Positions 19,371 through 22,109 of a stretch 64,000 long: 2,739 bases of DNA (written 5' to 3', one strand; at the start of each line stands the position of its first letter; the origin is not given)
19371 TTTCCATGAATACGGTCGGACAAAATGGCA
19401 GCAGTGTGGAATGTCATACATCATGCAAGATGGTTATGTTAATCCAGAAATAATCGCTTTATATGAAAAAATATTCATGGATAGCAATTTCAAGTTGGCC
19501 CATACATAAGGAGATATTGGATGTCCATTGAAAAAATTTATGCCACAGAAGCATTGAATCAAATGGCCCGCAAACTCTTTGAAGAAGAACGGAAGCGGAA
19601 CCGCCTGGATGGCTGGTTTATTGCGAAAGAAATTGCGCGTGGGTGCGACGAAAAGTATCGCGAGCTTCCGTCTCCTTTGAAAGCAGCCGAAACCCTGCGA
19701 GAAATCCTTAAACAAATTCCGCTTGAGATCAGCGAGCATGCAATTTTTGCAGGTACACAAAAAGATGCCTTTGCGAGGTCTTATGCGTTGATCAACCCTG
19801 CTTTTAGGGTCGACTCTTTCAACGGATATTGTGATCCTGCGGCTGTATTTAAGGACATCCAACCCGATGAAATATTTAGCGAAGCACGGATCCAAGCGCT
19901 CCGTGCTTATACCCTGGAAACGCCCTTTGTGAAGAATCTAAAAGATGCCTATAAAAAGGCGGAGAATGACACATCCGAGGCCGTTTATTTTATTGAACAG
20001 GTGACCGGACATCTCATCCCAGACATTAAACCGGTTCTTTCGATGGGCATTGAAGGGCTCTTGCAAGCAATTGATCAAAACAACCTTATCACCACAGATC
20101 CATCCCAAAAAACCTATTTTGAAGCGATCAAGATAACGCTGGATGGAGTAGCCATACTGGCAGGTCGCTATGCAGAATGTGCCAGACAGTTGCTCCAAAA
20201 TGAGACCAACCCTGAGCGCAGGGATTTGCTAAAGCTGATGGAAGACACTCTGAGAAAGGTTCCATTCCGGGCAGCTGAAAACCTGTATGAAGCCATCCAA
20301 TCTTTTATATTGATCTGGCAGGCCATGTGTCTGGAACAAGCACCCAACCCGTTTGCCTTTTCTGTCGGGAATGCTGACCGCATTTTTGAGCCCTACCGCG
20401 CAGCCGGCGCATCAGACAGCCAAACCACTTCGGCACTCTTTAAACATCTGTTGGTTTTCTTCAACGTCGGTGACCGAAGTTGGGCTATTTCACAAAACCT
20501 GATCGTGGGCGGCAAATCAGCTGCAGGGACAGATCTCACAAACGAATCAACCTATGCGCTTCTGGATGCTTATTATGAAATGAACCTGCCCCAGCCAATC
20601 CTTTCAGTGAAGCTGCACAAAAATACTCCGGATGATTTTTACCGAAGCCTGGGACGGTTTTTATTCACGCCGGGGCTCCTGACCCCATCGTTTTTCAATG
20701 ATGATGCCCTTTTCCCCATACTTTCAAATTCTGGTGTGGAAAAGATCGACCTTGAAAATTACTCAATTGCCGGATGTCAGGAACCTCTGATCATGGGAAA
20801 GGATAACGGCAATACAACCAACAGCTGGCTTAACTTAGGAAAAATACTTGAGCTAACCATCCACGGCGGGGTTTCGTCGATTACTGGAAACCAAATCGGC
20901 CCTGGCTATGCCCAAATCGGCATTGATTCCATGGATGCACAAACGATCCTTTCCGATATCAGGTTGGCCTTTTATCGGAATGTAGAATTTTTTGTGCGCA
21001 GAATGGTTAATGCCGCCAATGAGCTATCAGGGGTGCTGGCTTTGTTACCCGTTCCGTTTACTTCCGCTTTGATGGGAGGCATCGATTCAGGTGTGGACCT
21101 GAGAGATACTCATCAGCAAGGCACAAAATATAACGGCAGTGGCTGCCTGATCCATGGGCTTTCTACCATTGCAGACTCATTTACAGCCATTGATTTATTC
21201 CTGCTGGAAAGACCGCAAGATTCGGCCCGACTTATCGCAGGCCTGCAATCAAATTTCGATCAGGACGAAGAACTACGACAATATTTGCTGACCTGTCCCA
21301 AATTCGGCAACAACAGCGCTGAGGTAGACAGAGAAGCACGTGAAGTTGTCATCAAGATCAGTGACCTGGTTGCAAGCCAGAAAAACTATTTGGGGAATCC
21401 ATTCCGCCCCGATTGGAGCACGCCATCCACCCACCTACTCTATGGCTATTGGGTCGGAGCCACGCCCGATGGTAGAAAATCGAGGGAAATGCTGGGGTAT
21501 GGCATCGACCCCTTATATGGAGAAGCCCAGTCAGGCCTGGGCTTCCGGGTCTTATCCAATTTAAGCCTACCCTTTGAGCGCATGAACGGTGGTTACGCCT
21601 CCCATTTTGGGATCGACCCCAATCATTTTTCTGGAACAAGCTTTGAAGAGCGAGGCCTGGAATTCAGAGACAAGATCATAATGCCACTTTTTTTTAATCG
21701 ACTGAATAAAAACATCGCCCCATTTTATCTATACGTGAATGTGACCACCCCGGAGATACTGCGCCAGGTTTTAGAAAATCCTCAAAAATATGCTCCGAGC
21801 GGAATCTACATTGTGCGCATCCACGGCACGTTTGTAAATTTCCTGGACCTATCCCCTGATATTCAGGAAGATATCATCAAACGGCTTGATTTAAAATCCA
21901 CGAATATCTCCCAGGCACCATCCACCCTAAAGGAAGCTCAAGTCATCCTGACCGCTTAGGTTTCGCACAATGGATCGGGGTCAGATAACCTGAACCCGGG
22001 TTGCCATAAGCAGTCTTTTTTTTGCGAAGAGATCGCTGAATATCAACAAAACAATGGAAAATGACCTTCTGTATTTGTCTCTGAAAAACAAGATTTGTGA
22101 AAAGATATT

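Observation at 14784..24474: Orphan glycyl-radical enzyme embedded in a sugar-uptake/kinase cluster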

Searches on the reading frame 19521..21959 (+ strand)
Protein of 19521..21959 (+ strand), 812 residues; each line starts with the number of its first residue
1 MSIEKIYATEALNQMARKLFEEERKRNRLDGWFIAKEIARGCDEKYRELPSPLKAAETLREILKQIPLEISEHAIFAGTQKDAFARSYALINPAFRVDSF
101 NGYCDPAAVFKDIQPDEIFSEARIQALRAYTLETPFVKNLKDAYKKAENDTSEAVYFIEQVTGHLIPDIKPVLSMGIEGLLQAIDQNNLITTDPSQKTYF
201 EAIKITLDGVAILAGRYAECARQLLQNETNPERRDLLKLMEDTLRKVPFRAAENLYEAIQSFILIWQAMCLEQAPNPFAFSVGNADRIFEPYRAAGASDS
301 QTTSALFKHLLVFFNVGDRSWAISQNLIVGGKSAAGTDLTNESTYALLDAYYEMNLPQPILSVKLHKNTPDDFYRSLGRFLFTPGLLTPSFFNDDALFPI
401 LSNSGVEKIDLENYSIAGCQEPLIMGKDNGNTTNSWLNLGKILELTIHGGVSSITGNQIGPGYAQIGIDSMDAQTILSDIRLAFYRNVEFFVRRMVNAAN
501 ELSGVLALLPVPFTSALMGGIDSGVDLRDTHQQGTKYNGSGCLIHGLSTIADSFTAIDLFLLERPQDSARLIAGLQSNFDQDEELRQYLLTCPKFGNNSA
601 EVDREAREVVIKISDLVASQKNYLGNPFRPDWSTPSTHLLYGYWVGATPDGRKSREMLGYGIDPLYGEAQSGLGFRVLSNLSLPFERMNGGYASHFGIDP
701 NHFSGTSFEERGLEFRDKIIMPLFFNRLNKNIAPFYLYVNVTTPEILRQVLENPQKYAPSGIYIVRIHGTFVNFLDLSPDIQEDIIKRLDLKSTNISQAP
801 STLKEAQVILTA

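Call 3: search_protein_families(library=pfam, proteins=[window:19521-21959:+])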
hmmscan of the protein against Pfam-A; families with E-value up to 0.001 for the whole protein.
window:19521-21959:+ (812 aa): 1 family
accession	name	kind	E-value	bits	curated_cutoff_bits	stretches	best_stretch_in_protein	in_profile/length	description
PF02901.20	PFL-like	-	3.3e-110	370.1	24.3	1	24-642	17-647/647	Pyruvate formate lyase-like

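Call 4: search_protein_families(library=ncbifam, proteins=[window:19521-21959:+])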
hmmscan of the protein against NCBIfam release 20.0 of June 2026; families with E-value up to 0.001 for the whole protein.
window:19521-21959:+ (812 aa): 11 families
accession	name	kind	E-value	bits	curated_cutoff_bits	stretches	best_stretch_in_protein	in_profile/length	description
TIGR01774.1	PFL2-3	subfamily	2.4e-73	247.7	678.2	1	50-790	39-783/786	formate C-acetyltransferase/glycerol dehydratase family glycyl radical enzyme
NF043068.1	glycl_HYPD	equivalog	4.4e-54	183.8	1100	1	195-790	191-781/784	trans-4-hydroxy-L-proline dehydratase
NF048011.1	SfplDhtHpsGDes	equivalog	3e-53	181.3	1000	1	181-790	209-818/821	(2S)-3-sulfopropanediol dehydratase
NF007437.0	PRK09983.1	equivalog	1.2e-51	175.7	1109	1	139-789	131-761/765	formate C-acetyltransferase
NF048009.1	SfplDhtHpfGKleb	equivalog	7e-50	169.9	1000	1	161-792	181-823/824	(2S)-3-sulfopropanediol dehydratase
TIGR04394.1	choline_CutC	equivalog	5e-43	147.7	1050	1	196-791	196-786/789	choline trimethylamine-lyase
NF033718.1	indole_decarb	equivalog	2.4e-31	108.8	1100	2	160-579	212-644/868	indoleacetate decarboxylase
TIGR01255.1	pyr_form_ly_1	equivalog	1.8e-21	76.3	994.2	1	329-789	323-739/744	formate C-acetyltransferase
NF033715.1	glycyl_HPDL_Lrg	equivalog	9.2e-15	53.5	1150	1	196-421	268-509/901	4-hydroxyphenylacetate decarboxylase large subunit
NF008341.1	PRK11127.1-1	equivalog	0.00039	20.4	145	1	735-788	24-74/80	autonomous glycyl radical cofactor GrcA2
TIGR04365.1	spare_glycyl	equivalog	0.00061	20.1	170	0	736-788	71-120/126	autonomous glycyl radical cofactor GrcA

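Call 7: search_solved_structures(query=window:19521-21959:+, show_alignments=2)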
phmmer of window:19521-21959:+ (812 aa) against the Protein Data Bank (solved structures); distinct sequences matched with E-value up to 0.001: 36.
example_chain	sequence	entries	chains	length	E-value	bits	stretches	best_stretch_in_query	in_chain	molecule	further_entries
1r8w_A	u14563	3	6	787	9e-63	215.8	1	150-789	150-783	glycerol dehydratase | B12-independent glycerol dehydratase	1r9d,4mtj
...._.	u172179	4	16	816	4.1e-57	197.1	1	47-790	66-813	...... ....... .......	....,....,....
2f3o_A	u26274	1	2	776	5.3e-50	173.6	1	195-790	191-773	pyruvate formate-lyase 2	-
5i2a_A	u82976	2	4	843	9.2e-49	169.5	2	149-579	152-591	Diol-dehydratase | Diol dehydratase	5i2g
8id1_A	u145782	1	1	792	2.3e-46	161.6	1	169-788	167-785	Formate C-acetyltransferase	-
6vxc_A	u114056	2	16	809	1.1e-43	152.8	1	176-789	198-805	Trans-4-hydroxy-L-proline dehydratase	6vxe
7vua_A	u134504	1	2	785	7e-43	150.1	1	193-789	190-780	HplG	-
8id0_A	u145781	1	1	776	4.1e-42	147.5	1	49-790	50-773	formate C-acetyltransferase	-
8yjo_A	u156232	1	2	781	9.7e-42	146.3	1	139-789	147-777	Probable dehydratase PflD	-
8iof_A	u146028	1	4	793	7.9e-41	143.3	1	170-792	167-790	Benzylsuccinate synthase alpha subunit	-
9ht9_A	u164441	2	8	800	2.3e-38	135.1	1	188-790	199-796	Choline trimethylamine-lyase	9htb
9r0v_A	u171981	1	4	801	2.3e-38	135.1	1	188-790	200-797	Choline trimethylamine-lyase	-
6vue_A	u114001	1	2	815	2.5e-38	135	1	188-790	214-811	Choline trimethylamine-lyase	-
5fay_A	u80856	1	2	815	2.6e-38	135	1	188-790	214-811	Choline trimethylamine-lyase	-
5fau_A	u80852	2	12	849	2.9e-38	134.8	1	188-790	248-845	Choline trimethylamine-lyase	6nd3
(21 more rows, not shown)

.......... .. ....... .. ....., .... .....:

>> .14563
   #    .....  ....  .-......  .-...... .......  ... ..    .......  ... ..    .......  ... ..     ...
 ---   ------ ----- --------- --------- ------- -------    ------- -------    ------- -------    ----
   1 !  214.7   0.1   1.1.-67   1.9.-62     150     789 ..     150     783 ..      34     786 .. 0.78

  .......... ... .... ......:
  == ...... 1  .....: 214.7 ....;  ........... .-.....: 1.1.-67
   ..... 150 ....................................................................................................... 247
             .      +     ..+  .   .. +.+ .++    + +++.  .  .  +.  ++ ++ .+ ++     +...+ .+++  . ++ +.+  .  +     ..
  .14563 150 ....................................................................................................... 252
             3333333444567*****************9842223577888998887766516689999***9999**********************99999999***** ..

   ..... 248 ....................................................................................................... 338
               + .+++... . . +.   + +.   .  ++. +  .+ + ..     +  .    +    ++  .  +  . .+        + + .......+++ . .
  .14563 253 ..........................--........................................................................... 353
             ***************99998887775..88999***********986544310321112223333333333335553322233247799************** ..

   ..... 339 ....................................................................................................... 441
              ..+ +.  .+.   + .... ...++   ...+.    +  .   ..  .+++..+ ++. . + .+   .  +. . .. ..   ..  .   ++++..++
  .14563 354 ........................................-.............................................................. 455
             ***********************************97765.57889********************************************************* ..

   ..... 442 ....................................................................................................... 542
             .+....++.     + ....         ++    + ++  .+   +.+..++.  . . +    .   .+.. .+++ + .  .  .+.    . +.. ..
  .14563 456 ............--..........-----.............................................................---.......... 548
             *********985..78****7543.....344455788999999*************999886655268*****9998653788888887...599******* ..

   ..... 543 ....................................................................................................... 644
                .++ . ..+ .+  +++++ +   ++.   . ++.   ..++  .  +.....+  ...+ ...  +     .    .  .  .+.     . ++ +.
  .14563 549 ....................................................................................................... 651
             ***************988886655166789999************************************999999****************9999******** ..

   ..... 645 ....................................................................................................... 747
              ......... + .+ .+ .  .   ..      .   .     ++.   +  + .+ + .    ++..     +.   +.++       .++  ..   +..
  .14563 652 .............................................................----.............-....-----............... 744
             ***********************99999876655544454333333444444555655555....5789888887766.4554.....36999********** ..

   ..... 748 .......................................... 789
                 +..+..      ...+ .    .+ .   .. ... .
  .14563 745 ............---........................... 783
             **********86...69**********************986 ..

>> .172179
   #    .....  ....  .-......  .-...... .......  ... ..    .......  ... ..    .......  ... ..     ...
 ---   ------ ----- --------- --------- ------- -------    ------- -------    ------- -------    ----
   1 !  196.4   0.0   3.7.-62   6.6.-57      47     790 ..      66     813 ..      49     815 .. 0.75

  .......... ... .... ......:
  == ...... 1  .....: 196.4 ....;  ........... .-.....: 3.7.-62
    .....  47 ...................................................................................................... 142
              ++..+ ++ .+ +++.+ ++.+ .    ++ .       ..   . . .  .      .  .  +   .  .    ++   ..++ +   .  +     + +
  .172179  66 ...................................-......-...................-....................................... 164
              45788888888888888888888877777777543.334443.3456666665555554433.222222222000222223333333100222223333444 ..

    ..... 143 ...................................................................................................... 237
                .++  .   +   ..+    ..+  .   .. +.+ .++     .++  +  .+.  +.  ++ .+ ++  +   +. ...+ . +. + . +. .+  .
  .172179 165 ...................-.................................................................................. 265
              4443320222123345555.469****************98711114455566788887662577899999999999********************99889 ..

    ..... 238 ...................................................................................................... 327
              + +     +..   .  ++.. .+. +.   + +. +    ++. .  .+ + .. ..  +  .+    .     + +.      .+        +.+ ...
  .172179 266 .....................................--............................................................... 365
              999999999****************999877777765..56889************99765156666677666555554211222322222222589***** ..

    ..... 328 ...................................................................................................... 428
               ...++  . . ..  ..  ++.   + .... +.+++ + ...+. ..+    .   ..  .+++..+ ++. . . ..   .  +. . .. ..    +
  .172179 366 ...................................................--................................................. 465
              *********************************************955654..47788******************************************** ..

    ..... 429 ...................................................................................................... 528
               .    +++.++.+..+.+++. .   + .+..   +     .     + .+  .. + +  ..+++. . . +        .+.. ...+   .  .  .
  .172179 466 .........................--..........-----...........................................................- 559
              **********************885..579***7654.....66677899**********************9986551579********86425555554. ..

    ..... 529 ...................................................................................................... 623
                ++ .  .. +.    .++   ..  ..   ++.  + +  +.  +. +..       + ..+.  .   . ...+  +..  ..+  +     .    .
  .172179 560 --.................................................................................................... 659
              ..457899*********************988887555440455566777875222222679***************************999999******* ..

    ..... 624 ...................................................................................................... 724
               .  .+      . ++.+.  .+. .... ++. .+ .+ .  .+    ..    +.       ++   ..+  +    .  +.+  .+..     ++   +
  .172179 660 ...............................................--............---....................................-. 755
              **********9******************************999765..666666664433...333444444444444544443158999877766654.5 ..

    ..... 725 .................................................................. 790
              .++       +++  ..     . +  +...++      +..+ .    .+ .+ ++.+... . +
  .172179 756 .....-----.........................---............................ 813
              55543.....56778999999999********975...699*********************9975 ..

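Call 9: find_homologous_proteins(query=window:19521-21959:+)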
Query window:19521-21959:+ (812 aa): 3452 proteins with E <= 0.001 among 8000 candidates; the best 120 are listed.
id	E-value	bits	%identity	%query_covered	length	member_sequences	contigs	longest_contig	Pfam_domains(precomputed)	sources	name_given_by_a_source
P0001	0.0e+0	1532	82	99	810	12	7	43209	PF02901.21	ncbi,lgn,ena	-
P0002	0.0e+0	1494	81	100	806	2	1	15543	PF02901.21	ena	-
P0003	0.0e+0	1485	79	100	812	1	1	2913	PF02901.21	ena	-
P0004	0.0e+0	1344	72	98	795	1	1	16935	PF02901.21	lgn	-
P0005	0.0e+0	1332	71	98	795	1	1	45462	PF02901.21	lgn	-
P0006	0.0e+0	1330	71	99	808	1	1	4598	PF02901.21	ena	-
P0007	0.0e+0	1327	71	98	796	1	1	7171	PF02901.21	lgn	-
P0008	0.0e+0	1317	70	98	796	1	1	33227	PF02901.21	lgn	-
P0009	0.0e+0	1310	69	100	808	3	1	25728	PF02901.21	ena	-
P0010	0.0e+0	1300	70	98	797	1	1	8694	PF02901.21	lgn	-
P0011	0.0e+0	1291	69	98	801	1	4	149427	PF02901.21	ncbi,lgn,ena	-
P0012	0.0e+0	1286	70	98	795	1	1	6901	PF02901.21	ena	-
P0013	0.0e+0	1285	69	98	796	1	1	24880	PF02901.21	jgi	-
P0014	0.0e+0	1283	69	98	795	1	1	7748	PF02901.21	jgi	jgi:choline trimethylamine-lyase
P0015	0.0e+0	1283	69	98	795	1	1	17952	PF02901.21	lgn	-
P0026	0.0e+0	1268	68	98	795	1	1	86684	PF02901.21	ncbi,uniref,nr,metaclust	ncbi:pyruvate formate lyase family protein [Cellulosilyticum sp. I15G10I2]|uniref:pyruvate formate l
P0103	0.0e+0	1173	63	98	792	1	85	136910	PF02901.21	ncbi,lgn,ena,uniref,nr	ncbi:pyruvate formate lyase family protein [Merdimonas faecis]|uniref:Formate C-acetyltransferase n=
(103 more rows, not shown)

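Call 10: find_encoding_contigs(protein=P0001, flank=10000, max_places=3)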
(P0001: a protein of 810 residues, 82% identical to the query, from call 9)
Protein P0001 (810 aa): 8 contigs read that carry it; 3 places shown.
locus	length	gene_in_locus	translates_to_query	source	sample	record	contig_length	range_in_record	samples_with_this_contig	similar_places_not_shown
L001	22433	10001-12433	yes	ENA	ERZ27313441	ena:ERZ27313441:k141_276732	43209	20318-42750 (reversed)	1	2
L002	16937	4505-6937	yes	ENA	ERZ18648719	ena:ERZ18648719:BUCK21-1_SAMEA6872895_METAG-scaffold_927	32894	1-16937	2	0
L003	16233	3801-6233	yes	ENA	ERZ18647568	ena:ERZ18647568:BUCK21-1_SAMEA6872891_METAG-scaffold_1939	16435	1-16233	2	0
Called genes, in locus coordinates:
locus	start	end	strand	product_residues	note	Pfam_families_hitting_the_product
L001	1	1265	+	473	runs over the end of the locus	PF13290:CHB_HEX_C_1, PF13287:Fn3_assoc, PF00753:Lactamase_B, PF19583:ODP, PF12733:Cadherin-like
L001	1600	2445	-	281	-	PF00561:Abhydrolase_1, PF12146:Hydrolase_4, PF12697:Abhydrolase_6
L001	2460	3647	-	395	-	PF00654:Voltage_CLC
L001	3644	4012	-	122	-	PF07885:Ion_trans_2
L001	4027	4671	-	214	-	-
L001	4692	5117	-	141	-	-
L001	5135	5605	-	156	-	-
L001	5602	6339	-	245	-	-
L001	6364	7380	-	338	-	PF00561:Abhydrolase_1, PF12697:Abhydrolase_6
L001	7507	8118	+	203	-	PF00440:TetR_N, PF17935:TetR_C_27 (faint)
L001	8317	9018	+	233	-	PF01564:Spermine_synth (weak)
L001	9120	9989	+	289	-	PF13353:Fer4_12 (faint), PF04055:Radical_SAM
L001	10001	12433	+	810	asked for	PF02901:PFL-like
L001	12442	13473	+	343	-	PF00392:GntR, PF13377:Peripla_BP_3 (weak)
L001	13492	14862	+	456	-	PF00370:FGGY_N, PF02782:FGGY_C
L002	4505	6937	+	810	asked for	PF02901:PFL-like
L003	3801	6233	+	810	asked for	PF02901:PFL-like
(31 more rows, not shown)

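Call 11: find_encoding_contigs(protein=P0103, flank=10000, max_places=2)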
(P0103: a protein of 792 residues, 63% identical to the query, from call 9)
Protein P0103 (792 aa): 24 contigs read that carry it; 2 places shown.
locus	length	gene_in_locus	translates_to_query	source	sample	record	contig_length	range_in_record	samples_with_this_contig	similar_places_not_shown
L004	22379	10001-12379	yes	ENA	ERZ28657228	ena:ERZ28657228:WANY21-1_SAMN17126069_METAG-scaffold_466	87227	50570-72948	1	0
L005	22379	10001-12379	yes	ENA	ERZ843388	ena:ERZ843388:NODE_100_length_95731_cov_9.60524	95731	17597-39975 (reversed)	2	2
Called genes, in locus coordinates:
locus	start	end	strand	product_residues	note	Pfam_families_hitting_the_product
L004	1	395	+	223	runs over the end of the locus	PF00596:Aldolase_II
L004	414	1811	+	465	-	PF00370:FGGY_N, PF02782:FGGY_C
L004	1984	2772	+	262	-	PF01022:HTH_5 (weak), PF08220:HTH_DeoR, PF08279:HTH_11, PF00455:DeoRC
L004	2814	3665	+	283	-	PF01116:F_bP_aldolase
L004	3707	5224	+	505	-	PF00370:FGGY_N, PF01869:BcrAD_BadFG (faint), PF02782:FGGY_C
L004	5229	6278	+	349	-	PF08240:ADH_N, PF16912:Glu_dehyd_C (weak), PF00107:ADH_zinc_N, PF13602:ADH_zinc_N_2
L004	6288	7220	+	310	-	PF00294:PfkB, PF08543:Phos_pyr_kin, PF25270:Khk (weak)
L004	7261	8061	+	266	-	PF01520:Amidase_3, PF05036:SPOR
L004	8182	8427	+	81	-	-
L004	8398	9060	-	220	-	PF01791:DeoC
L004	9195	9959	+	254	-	PF13353:Fer4_12, PF04055:Radical_SAM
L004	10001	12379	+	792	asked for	PF02901:PFL-like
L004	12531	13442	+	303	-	PF01565:FAD_binding_4, PF02873:MurB_C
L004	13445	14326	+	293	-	PF03668:RapZ-like_N, PF22740:PapZ_C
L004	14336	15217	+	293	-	PF10298:WhiA_N, PF14528:LAGLIDADG_3 (faint), PF14527:LAGLIDADG_WhiA, PF02650:HTH_WhiA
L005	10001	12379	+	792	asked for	PF02901:PFL-like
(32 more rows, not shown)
